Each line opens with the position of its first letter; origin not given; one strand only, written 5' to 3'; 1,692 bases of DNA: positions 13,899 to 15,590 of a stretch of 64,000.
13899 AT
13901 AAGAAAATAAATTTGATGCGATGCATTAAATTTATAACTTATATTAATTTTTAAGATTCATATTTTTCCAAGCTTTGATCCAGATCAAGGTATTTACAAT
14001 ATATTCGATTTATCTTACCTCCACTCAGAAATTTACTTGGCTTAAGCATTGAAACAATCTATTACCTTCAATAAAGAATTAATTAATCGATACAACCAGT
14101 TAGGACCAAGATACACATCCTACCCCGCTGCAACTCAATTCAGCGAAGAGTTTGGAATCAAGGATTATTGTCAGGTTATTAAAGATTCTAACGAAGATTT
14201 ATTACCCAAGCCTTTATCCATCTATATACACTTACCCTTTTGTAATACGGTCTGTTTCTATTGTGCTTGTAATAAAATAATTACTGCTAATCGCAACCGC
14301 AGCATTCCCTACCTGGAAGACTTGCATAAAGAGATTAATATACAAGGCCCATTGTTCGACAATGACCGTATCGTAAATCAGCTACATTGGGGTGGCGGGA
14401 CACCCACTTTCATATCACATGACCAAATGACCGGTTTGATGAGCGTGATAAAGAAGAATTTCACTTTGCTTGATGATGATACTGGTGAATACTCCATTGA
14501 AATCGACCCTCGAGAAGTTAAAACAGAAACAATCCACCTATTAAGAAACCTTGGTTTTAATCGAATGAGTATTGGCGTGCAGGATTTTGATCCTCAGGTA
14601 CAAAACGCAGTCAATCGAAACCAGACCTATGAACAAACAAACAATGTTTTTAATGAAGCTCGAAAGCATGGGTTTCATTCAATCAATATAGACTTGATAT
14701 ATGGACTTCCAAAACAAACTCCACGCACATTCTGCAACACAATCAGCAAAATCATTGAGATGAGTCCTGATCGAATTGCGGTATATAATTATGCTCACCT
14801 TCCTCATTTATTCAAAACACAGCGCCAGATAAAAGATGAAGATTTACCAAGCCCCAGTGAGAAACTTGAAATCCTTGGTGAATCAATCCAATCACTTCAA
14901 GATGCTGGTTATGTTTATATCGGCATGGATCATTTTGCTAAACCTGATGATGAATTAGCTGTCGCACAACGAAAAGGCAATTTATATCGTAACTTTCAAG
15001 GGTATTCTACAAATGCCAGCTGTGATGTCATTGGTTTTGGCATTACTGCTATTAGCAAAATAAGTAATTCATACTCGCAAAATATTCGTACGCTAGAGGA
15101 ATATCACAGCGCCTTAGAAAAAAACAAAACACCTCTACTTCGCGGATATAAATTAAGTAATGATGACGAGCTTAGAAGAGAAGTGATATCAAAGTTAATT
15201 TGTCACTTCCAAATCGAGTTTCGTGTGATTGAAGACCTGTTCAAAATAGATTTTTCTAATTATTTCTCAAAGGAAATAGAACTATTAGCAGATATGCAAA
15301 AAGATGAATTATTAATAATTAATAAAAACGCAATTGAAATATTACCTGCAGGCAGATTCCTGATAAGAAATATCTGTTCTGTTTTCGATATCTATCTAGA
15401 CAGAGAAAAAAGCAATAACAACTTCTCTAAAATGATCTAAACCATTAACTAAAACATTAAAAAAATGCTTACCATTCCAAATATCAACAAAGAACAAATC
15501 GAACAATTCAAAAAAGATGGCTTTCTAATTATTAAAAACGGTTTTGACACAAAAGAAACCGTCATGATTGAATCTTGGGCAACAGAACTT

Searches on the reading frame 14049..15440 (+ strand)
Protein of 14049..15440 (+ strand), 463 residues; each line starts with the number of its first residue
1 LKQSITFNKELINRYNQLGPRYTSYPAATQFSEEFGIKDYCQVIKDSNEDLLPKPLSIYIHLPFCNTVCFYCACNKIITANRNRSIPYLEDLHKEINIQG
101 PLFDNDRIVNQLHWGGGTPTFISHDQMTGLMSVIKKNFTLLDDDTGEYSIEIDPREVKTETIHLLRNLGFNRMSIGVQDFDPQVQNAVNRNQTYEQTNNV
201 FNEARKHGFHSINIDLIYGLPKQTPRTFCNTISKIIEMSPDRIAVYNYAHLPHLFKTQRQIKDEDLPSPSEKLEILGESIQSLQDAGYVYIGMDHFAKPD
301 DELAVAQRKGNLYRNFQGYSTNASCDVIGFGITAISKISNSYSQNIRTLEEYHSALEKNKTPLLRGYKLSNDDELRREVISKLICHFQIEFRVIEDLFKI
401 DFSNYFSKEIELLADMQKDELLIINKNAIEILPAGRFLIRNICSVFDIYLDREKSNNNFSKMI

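Call 73: search_protein_families(library=pfam, proteins=[window:14049-15440:+], max_evalue=1e-8)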
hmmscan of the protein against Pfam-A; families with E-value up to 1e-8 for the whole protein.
window:14049-15440:+ (463 aa): 1 family
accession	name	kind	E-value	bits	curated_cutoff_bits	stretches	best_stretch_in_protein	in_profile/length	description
PF04055.27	Radical_SAM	-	2.7e-22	80.1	29.5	1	59-233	1-164/166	Radical SAM superfamily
